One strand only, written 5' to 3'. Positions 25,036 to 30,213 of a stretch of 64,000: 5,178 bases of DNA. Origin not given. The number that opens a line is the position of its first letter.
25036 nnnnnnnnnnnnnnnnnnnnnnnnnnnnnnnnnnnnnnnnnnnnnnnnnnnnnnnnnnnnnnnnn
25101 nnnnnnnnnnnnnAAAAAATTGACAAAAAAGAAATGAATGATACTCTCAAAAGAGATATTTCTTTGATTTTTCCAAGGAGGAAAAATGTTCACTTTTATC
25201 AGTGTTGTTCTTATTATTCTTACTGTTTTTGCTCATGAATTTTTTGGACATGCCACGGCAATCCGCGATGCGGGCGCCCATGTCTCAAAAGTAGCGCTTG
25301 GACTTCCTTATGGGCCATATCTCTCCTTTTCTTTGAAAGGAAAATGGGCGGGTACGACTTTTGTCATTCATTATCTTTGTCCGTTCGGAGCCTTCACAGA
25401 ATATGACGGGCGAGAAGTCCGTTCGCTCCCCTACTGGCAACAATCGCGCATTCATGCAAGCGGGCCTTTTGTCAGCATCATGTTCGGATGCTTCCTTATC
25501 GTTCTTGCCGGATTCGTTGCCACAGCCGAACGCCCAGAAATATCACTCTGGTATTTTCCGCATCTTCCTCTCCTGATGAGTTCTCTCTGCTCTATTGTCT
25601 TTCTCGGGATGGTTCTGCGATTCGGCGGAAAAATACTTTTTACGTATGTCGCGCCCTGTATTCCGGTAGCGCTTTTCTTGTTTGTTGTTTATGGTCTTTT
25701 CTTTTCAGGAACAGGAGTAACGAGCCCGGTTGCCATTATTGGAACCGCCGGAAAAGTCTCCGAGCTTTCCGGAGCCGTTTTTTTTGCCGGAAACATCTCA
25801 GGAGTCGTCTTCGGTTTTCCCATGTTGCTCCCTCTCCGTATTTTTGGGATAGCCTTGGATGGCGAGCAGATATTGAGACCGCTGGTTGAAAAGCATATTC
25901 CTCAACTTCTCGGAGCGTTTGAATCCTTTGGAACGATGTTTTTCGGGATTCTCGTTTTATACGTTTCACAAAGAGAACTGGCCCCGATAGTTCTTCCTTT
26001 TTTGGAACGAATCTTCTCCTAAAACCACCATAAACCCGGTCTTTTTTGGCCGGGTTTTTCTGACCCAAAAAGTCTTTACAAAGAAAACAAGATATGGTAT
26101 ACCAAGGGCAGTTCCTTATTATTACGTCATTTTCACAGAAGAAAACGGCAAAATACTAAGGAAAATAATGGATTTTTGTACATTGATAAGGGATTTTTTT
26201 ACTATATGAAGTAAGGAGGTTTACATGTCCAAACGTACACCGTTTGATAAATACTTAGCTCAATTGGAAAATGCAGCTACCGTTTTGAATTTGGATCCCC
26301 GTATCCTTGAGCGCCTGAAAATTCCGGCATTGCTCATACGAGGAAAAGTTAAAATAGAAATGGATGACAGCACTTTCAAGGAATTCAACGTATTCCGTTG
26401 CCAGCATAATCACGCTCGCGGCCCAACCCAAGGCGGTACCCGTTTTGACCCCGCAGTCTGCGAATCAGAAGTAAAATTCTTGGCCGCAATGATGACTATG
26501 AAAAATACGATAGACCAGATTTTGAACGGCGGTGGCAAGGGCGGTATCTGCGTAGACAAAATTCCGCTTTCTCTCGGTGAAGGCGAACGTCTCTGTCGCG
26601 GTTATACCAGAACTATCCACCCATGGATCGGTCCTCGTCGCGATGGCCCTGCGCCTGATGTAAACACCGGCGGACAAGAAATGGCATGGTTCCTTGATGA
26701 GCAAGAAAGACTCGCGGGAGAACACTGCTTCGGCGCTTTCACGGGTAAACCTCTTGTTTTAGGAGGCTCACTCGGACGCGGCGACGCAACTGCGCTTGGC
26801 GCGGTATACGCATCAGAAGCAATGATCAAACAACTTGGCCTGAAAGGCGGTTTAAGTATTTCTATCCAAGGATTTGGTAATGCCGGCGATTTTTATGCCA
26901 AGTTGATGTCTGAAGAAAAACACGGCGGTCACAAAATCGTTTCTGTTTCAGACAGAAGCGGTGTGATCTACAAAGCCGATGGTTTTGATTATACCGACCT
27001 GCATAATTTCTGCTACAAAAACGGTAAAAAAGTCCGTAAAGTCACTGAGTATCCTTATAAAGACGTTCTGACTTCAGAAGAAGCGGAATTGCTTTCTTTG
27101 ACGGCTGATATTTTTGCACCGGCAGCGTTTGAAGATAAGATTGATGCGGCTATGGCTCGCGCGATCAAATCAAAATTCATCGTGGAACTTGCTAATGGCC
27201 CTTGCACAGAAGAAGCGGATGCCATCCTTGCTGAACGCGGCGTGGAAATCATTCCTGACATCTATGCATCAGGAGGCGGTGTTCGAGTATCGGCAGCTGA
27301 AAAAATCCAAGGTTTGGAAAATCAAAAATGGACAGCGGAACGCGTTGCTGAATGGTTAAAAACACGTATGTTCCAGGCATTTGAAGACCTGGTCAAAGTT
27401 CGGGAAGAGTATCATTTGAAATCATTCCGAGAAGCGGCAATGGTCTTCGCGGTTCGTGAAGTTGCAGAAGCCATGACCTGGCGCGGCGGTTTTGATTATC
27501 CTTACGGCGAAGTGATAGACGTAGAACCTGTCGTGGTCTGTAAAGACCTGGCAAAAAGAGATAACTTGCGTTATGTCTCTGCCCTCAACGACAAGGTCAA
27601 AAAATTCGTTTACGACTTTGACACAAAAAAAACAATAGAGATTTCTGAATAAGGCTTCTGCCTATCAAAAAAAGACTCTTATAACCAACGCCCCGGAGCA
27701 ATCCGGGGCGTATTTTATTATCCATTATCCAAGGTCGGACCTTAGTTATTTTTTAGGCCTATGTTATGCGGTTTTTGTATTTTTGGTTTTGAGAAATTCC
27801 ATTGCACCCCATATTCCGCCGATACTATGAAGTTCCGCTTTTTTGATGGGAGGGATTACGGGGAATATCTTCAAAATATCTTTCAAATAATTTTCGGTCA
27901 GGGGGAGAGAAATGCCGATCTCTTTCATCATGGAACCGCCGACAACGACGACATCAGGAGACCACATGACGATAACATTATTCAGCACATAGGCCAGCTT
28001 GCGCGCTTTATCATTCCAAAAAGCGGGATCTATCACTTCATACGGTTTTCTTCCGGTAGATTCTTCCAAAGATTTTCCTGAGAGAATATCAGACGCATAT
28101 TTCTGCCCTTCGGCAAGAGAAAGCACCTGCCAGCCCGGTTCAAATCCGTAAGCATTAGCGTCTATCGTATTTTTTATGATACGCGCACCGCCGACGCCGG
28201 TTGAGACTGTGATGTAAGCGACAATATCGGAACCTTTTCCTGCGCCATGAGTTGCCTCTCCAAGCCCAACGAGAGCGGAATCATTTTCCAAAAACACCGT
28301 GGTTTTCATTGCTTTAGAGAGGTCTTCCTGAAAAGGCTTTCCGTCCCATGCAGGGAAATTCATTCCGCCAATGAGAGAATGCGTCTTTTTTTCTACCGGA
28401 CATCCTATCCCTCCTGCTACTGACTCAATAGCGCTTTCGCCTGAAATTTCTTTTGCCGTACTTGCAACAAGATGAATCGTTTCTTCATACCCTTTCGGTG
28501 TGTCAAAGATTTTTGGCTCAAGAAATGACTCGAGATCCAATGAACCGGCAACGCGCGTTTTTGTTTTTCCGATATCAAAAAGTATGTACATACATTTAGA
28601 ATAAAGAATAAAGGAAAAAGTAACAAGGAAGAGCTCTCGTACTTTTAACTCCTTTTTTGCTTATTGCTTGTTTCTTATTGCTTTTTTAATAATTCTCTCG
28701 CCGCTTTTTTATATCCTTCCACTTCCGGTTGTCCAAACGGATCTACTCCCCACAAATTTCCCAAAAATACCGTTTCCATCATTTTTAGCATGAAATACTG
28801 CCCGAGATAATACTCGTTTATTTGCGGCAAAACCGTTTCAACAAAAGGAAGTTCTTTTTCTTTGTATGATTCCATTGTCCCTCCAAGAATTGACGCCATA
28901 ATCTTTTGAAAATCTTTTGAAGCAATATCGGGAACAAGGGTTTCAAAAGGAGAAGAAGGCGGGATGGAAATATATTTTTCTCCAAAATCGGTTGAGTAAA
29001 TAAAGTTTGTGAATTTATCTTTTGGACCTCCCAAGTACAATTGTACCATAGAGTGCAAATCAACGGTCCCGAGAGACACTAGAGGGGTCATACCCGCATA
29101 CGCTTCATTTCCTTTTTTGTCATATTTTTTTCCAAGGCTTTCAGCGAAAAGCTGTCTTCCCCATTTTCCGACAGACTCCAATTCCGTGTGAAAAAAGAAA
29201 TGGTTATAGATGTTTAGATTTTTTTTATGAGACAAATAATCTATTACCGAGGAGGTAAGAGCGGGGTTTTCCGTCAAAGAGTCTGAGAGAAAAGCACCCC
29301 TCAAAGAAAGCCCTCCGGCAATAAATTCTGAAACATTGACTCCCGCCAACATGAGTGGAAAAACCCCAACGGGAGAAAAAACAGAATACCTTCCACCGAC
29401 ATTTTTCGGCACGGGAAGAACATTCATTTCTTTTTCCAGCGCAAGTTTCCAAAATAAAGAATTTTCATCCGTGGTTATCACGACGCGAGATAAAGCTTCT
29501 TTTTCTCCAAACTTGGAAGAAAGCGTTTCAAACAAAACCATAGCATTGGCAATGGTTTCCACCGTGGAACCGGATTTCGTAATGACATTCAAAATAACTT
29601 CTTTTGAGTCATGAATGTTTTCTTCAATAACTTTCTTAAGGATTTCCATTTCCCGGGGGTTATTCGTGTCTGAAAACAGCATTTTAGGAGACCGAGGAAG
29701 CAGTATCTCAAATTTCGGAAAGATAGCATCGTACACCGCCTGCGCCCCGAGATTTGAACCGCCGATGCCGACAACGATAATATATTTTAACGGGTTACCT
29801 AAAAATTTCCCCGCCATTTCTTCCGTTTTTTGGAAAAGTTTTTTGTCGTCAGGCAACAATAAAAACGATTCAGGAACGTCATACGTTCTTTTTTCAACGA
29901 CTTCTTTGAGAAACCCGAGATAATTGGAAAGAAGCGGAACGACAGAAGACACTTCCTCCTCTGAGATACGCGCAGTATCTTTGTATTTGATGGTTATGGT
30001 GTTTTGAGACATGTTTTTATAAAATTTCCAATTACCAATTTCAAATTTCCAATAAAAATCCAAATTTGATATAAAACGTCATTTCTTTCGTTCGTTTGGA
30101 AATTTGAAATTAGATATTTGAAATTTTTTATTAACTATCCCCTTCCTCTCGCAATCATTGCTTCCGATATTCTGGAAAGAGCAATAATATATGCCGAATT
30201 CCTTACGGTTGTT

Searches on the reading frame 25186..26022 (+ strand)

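Call 9: search_protein_families(library=pfam, proteins=[window:25186-26022:+], max_evalue=0.001)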
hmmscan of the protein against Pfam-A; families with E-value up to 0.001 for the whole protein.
window:25186-26022:+ (278 aa): 1 family
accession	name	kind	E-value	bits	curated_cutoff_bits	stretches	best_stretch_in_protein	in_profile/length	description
PF02163.28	Peptidase_M50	-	4.5e-14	52.8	27.2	1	7-238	3-198/221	Peptidase family M50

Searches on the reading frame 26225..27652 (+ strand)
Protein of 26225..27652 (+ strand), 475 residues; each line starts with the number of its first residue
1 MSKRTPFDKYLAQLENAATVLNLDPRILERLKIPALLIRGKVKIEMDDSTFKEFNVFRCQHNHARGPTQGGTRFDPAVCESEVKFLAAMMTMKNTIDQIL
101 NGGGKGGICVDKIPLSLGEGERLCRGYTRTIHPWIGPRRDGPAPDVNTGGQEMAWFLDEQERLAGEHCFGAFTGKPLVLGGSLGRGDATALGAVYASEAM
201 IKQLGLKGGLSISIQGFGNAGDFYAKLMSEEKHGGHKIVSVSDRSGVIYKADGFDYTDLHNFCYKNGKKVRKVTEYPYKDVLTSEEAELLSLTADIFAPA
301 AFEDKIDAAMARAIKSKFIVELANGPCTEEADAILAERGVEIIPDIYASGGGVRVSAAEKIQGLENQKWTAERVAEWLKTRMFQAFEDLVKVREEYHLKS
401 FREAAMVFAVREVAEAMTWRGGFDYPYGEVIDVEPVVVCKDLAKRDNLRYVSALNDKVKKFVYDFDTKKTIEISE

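Call 9: search_protein_families(library=pfam, proteins=[window:26225-27652:+], max_evalue=0.001)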
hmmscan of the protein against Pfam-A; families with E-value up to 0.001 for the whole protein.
window:26225-27652:+ (475 aa): 2 families
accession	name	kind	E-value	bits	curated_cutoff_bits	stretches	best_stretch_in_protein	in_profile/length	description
PF00208.27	ELFV_dehydrog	-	1.8e-59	201.8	23.4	1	180-421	1-241/241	Glutamate/Leucine/Phenylalanine/Valine dehydrogenase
PF02812.23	ELFV_dehydrog_N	-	7.4e-38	129.6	25.3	1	38-161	5-128/129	Glu/Leu/Phe/Val dehydrogenase, dimerisation domain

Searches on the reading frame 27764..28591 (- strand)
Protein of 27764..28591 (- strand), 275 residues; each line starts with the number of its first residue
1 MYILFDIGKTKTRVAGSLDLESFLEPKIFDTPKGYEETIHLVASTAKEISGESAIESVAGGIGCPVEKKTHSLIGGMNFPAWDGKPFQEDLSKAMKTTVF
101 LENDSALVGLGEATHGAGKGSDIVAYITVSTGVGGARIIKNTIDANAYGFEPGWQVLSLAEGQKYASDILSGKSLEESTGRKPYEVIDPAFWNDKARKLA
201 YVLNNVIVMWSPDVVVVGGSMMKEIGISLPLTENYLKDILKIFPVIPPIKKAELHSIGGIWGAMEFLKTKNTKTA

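Call 9: search_protein_families(library=pfam, proteins=[window:27764-28591:-], max_evalue=0.001)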
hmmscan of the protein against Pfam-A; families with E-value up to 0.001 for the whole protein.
window:27764-28591:- (275 aa): 1 family
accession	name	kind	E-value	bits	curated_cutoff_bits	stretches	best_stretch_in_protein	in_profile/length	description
PF00480.26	ROK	-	1.4e-22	81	22.9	2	5-143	4-144/294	ROK family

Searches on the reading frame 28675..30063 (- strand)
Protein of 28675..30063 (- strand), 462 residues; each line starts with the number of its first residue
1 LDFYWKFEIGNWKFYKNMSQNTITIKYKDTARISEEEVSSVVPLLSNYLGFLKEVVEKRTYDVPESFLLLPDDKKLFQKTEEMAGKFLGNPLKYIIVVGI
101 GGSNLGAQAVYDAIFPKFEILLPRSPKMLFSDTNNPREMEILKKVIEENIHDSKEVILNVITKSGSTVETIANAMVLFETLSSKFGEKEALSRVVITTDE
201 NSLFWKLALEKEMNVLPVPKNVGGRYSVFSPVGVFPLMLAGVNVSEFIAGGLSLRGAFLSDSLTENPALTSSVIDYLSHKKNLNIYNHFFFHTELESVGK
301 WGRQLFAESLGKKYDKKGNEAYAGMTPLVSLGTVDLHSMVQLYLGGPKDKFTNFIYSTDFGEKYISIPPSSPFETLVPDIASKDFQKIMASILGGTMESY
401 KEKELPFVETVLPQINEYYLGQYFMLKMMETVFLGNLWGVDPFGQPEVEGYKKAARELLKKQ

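Call 9: search_protein_families(library=pfam, proteins=[window:28675-30063:-], max_evalue=0.001)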
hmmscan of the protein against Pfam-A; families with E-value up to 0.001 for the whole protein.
window:28675-30063:- (462 aa): 1 family
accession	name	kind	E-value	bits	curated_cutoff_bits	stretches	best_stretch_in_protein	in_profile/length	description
PF00342.24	PGI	-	1.5e-21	77.1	22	1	89-349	93-347/486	Phosphoglucose isomerase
